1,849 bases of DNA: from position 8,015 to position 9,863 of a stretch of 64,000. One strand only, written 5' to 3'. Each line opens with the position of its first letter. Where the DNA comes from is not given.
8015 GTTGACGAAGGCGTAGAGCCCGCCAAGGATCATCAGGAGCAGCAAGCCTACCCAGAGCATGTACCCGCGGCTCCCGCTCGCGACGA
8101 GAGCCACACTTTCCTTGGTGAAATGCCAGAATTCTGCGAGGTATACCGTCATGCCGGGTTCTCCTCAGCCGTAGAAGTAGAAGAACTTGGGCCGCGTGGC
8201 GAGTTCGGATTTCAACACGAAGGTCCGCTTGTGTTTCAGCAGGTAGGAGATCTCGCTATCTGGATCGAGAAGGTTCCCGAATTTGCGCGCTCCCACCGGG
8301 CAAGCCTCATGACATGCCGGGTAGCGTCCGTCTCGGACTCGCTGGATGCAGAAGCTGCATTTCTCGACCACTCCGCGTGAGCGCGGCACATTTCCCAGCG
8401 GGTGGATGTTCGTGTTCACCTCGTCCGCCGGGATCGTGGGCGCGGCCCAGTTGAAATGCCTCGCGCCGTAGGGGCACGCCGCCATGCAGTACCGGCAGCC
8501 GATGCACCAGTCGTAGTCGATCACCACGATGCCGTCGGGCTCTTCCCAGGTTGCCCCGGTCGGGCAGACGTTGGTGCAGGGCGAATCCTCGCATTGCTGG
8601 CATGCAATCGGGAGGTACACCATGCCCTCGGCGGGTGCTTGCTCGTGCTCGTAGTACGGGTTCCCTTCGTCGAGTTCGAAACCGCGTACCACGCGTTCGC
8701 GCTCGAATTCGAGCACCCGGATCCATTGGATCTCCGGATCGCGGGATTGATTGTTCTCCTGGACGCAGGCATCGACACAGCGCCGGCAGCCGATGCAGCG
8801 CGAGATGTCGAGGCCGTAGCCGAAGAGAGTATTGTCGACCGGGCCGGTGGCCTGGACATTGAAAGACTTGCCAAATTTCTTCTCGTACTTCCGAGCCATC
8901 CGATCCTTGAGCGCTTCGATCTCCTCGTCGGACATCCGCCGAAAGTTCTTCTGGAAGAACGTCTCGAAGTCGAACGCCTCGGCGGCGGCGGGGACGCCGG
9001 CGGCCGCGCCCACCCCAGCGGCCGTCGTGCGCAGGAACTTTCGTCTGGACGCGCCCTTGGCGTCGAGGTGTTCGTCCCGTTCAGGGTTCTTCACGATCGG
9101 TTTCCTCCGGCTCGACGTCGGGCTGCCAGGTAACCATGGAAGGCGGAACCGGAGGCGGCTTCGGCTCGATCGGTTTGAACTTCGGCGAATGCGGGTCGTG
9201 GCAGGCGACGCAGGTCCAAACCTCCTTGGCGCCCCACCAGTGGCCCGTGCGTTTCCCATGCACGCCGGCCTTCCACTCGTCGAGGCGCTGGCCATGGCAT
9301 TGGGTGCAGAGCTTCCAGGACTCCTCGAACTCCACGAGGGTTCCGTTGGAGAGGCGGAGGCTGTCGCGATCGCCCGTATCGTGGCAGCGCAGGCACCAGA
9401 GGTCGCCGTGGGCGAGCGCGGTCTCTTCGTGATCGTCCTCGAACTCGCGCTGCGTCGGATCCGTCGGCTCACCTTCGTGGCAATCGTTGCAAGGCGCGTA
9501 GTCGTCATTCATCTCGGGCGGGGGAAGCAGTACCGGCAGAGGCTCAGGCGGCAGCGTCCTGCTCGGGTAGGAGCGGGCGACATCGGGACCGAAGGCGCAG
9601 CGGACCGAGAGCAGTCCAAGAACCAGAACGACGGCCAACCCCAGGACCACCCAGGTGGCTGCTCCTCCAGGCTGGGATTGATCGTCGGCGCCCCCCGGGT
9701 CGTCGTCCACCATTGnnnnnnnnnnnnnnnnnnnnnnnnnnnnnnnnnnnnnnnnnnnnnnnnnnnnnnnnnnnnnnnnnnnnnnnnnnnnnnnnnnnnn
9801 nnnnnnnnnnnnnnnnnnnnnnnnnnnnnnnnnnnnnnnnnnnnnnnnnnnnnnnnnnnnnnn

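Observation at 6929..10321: NrfBCD-like quinol dehydrogenase module attached to a cd1 nitrite reductase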

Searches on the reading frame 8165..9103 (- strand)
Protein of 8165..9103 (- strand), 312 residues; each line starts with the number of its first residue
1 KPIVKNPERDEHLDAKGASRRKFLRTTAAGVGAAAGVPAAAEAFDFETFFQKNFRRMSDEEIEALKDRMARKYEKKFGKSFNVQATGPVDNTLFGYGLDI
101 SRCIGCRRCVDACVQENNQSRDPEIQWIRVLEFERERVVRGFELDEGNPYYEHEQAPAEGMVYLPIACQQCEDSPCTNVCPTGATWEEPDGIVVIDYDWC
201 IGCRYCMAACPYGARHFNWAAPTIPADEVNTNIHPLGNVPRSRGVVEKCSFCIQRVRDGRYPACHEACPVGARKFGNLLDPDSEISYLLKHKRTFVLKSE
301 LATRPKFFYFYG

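Call 5: search_protein_families(library=pfam, proteins=[window:8165-9103:-], max_evalue=0.01)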
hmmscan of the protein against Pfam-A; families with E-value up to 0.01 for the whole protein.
window:8165-9103:- (312 aa): 14 families
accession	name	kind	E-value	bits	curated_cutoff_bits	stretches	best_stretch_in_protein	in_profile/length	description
PF13247.11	Fer4_11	-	1.5e-18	67.2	26.2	2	161-221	3-65/100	4Fe-4S dicluster domain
PF12838.12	Fer4_7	-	1.3e-14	54.8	27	2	102-184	1-52/52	4Fe-4S dicluster domain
PF13187.11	Fer4_9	-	2.7e-14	53.4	27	2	200-271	2-50/52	4Fe-4S dicluster domain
PF13237.11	Fer4_10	-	6.3e-12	45.7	25.5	3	193-269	2-53/53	4Fe-4S dicluster domain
PF00037.32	Fer4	-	1.2e-11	44.4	21.1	2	193-214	1-22/24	4Fe-4S binding domain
PF12837.12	Fer4_6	-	2e-10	40.5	25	1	192-214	1-23/24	4Fe-4S binding domain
PF13484.11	Fer4_16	-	6.5e-09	36.9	30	0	102-116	1-15/66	4Fe-4S double cluster binding domain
PF12797.12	Fer4_2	-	8.5e-09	35.2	24.5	2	192-212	2-22/22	4Fe-4S binding domain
PF13534.11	Fer4_17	-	6.2e-08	33.5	22.2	1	200-253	2-50/61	4Fe-4S dicluster domain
PF13183.11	Fer4_8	-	1.1e-07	32.8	27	1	100-183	2-67/68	4Fe-4S dicluster domain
PF12798.12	Fer4_3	-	2e-05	25.5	27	0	200-214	1-15/15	4Fe-4S binding domain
PF25160.1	LdpA_Fe-S-bd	-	2.2e-05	24.6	27.6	1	173-213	6-41/49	LdpA Fe-S cluster-binding domain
PF12800.12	Fer4_4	-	0.0014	19.3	24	1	198-213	2-17/17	4Fe-4S binding domain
PF13746.11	Fer4_18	-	0.0035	18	27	0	97-116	80-98/114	4Fe-4S dicluster domain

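Call 6: search_protein_families(library=ncbifam, proteins=[window:8165-9103:-], max_evalue=0.01)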
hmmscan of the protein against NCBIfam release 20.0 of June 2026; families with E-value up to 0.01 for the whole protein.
window:8165-9103:- (312 aa): 61 families (the best 25 are shown)
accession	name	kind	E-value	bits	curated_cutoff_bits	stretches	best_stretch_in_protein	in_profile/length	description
NF045797.1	DsrO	equivalog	7.5e-54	182.6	200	1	155-310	90-234/235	sulfate reduction electron transfer complex DsrMKJOP subunit DsrO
NF041782.1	mnquin_red_QrcC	equivalog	8.7e-47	159.8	400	1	94-310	1-225/239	menaquinone reductase iron-sulfur cluster-binding subunit QrcC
NF041715.1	arsenate_red_ArrB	equivalog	1.2e-39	136.2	450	3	239-310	154-225/233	arsenate respiratory reductase iron-sulfur subunit ArrB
NF011569.0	PRK14993.1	equivalog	6.8e-35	120.7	416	2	96-234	46-164/244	tetrathionate reductase subunit TtrB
TIGR03149.1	cyt_nit_nrfC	equivalog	1.3e-34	119.5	377.6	1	93-308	38-214/225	cytochrome c nitrite reductase Fe-S protein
TIGR02951.1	DMSO_dmsB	equivalog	7.3e-31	107.4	214.1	2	94-219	2-116/161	DMSO/selenate family reductase complex B subunit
NF008134.0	PRK10882.1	equivalog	2.2e-29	102.5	263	2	95-223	40-169/329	hydrogenase 2 operon protein HybA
NF045715.1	sulf_resp_HmcB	equivalog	4.4e-27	95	420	1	98-277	41-197/307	sulfate respiration complex iron-sulfur protein HmcB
TIGR03478.1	DMSO_red_II_bet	subfamily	1.3e-22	80.1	480.7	2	156-220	119-184/321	DMSO reductase family type II enzyme, iron-sulfur subunit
NF038355.1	FDH3_beta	equivalog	1.6e-21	77.2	240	1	98-273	7-159/180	formate dehydrogenase FDH3 subunit beta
TIGR01582.1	FDH-beta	equivalog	2.6e-20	72.7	334.7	2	98-214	26-140/283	formate dehydrogenase subunit beta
NF042979.1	EthbenzDh_ebdB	equivalog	2.6e-20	72.6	740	2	156-221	141-207/354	ethylbenzene dehydrogenase subunit beta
NF007658.0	PRK10330.1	equivalog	2.2e-19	69.6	260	1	99-272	8-151/181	electron transport protein HydN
NF007382.0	PRK09898.1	equivalog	1.9e-17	63.5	213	1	101-214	66-170/208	ferredoxin-like protein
NF009408.0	PRK12769.1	equivalog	7e-16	57.5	1003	1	101-274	10-143/659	formate-dependent uric acid utilization protein AegA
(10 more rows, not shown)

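Call 21: search_solved_structures(query=window:8165-9094:-, max_evalue=0.00001)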
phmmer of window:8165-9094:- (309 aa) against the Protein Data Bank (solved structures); distinct sequences matched with E-value up to 0.00001: 26.
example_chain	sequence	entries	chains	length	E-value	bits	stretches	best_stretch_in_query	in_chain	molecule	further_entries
6cz7_B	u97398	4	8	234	1.9e-33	119.3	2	157-220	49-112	4Fe-4S ferredoxin, iron-sulfur binding domain protein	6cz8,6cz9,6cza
2vpw_B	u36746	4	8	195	6.6e-32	114.2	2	240-307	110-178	NRFC PROTEIN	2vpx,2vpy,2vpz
6f0k_B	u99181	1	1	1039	3.5e-31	111.8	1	91-306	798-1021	Fe-S-cluster-containing hydrogenase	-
8k9e_B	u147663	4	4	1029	1.6e-28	103.1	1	69-269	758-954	Fe-S-cluster-containing hydrogenase components 1-like protein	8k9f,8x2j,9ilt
6btm_B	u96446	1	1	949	1.6e-26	96.5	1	91-307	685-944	Alternative Complex III subunit B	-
6lod_B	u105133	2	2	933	2.4e-24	89.4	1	90-306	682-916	Fe-S-cluster-containing hydrogenase components 1-like protein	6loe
2ivf_B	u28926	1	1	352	1.9e-20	76.5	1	157-218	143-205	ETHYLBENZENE DEHYDROGENASE BETA-SUBUNIT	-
7qv7_A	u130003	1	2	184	2.2e-19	73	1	157-298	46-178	Hydrogen dependent carbon dioxide reductase subunit HycB3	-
1q16_B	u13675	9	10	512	1.1e-16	64.2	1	155-217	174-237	Respiratory nitrate reductase 1 beta chain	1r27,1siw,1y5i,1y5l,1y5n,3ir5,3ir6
9vap_B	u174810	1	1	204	1.3e-16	64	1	95-273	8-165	4Fe-4S dicluster domain-containing protein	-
7qv7_B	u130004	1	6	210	3.5e-16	62.6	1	161-269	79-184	Hydrogen dependent carbon dioxide reductase subunit HycB4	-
4ydd_B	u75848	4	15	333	3.5e-16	62.6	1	153-215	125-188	DMSO reductase family type II enzyme, iron-sulfur subunit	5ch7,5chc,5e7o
1y4z_B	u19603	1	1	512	3.6e-16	62.5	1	155-217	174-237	Respiratory nitrate reductase 1 beta chain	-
3egw_B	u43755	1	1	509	8.1e-16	61.4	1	155-217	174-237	Respiratory nitrate reductase 1 beta chain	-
1kqf_B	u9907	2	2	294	9.7e-16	61.1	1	95-274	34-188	FORMATE DEHYDROGENASE, NITRATE-INDUCIBLE, IRON-SULFUR SUBUNIT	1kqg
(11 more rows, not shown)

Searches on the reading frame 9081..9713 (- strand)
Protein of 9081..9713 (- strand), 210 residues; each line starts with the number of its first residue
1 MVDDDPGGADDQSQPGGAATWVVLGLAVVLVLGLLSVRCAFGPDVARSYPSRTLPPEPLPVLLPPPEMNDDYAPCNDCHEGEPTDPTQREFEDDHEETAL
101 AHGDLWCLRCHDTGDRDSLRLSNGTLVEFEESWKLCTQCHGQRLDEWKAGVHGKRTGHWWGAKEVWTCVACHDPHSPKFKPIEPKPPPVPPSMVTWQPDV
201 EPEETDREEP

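Call 5: search_protein_families(library=pfam, proteins=[window:9081-9713:-], max_evalue=0.01)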
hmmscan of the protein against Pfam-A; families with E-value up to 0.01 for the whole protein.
window:9081-9713:- (210 aa): 6 families
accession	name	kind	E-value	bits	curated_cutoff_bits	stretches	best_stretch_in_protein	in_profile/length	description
PF14522.11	Cytochrome_C7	-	3.6e-06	27.1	24.8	1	73-140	14-66/67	Cytochrome c7 and related cytochrome c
PF14537.11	Cytochrom_c3_2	-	0.00011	23.1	25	1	105-177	7-69/79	Cytochrome c3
PF03264.19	Cytochrom_NNT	-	0.00012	22.4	24.1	0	128-176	31-76/174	NapC/NirT cytochrome c family, N-terminal region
PF22113.1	Mtrc-MtrF_II-IV_dom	-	0.0003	20.8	30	0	136-175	9-38/176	Outer membrane cytochrome MtrC/MtrF-like, domains II/IV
PF09699.15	Paired_CXXCH_1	-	0.00042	20.4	20.6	0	167-178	8-19/41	Doubled CXXCH motif (Paired_CXXCH_1)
PF02085.21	Cytochrom_CIII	-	0.002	18.9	22.9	0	101-176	27-86/101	Class III cytochrome C family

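Call 6: search_protein_families(library=ncbifam, proteins=[window:9081-9713:-], max_evalue=0.01)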
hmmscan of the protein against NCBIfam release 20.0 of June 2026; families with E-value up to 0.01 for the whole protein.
window:9081-9713:- (210 aa): 4 families
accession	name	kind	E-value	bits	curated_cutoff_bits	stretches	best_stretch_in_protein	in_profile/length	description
TIGR01905.1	paired_CXXCH_1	subfamily_domain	5.1e-05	23.1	25.2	0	167-178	8-19/41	doubled CXXCH domain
TIGR03508.1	decahem_SO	subfamily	8.3e-05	22.2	192.2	1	73-176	71-154/258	DmsE family decaheme c-type cytochrome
TIGR03146.1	cyt_nit_nrfB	equivalog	0.0014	18.9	166.6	0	134-178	12-53/145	cytochrome c nitrite reductase pentaheme subunit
NF008659.0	PRK11659.1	equivalog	0.009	15.7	184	0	134-178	47-88/188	cytochrome c nitrite reductase pentaheme subunit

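Call 22: search_solved_structures(query=window:9081-9713:-, max_evalue=10, show_alignments=2)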
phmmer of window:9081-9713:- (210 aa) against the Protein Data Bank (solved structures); distinct sequences matched with E-value up to 10: 1.
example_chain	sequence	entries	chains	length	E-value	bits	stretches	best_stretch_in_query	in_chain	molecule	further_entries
2ozy_A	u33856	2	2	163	0.0051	19.6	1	86-176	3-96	Cytochrome c-type protein nrfB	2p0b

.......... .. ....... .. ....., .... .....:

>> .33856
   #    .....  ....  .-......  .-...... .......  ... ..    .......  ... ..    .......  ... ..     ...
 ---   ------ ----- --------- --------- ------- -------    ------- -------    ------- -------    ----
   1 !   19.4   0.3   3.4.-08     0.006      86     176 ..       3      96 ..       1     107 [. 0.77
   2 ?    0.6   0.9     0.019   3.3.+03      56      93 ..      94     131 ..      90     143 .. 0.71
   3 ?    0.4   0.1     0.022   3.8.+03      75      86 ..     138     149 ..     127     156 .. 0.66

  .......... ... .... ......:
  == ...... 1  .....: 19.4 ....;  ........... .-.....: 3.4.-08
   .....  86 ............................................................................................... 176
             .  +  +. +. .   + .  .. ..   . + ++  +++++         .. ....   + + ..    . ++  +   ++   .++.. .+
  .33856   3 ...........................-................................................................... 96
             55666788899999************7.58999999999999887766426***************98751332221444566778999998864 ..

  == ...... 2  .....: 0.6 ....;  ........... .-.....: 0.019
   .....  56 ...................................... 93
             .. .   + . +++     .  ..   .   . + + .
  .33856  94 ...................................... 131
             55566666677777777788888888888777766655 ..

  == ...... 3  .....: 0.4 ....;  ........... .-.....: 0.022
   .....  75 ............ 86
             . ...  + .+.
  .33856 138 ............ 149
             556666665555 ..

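Call 35: find_homologous_proteins(query=window:9081-9713:-, max_evalue=0.001)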
Query window:9081-9713:- (210 aa): 450 proteins with E <= 0.001 among 1268 candidates; the best 120 are listed.
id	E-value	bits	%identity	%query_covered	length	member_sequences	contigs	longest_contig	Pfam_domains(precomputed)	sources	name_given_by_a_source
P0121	1.8e-145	501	100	100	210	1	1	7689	PF14522.12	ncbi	-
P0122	2.5e-117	409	80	100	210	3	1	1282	PF14522.12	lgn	-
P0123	1.6e-113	396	79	100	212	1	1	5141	PF14522.12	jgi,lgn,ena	-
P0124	6.3e-106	371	72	100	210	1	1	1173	PF14537.12,PF14522.12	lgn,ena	-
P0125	2.7e-84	301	64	91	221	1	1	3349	PF09699.16,PF14522.12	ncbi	-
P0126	7.2e-84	299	63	91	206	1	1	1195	PF09699.16,PF14522.12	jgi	jgi:hypothetical protein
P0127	1.1e-83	299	61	100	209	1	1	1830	PF14522.12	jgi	-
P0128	5.3e-82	293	61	91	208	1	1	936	PF14522.12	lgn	-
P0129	1.0e-81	292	67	77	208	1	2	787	PF14522.12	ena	-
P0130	4.2e-81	290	58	99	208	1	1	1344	PF09699.16,PF14522.12,PF22113.2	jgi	jgi:hypothetical protein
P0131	7.6e-81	289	60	94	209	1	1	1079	PF14522.12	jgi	-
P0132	9.0e-81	289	63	92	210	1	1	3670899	PF09699.16,PF14522.12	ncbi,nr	ncbi:MAG: hypothetical protein JSU66_01330 [Deltaproteobacteria bacterium]|nr:MAG: hypothetical prot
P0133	1.1e-80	289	61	100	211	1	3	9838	PF14522.12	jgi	jgi:hypothetical protein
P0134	7.4e-80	286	60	93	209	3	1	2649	PF09699.16,PF14522.12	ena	-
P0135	9.0e-80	286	64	84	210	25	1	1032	PF14522.12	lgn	-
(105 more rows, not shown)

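Call 46: predict_structure(alignment_id=A2)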
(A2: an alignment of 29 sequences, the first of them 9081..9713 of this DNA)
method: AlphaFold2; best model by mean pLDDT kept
length: 210 residues; sequences in the alignment: 29
mean_pLDDT: 53.8   pTM: 0.28
mean pLDDT of the five models: 53.8, 52.3, 51.0, 50.3, 48.2
residues with pLDDT >= 90: 18; 70-90: 13; 50-70: 83; < 50: 96
segments of 3 or more residues with pLDDT < 50: 45-50, 60-80, 86-104, 146-185
pLDDT, mean of each block of 10 residues (from residue 1): 59 73 97 90 55 52 41 37 47 33 49 63 65 56 50 30 32 36 49 60 54
secondary structure, 60 per line:
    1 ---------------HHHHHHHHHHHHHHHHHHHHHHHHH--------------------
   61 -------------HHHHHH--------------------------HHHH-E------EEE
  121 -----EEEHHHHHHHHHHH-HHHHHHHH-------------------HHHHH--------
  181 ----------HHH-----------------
elements in order: H16-40 H74-79 H106-109 E118-120 E126-128 H129-139 H141-148 H168-172
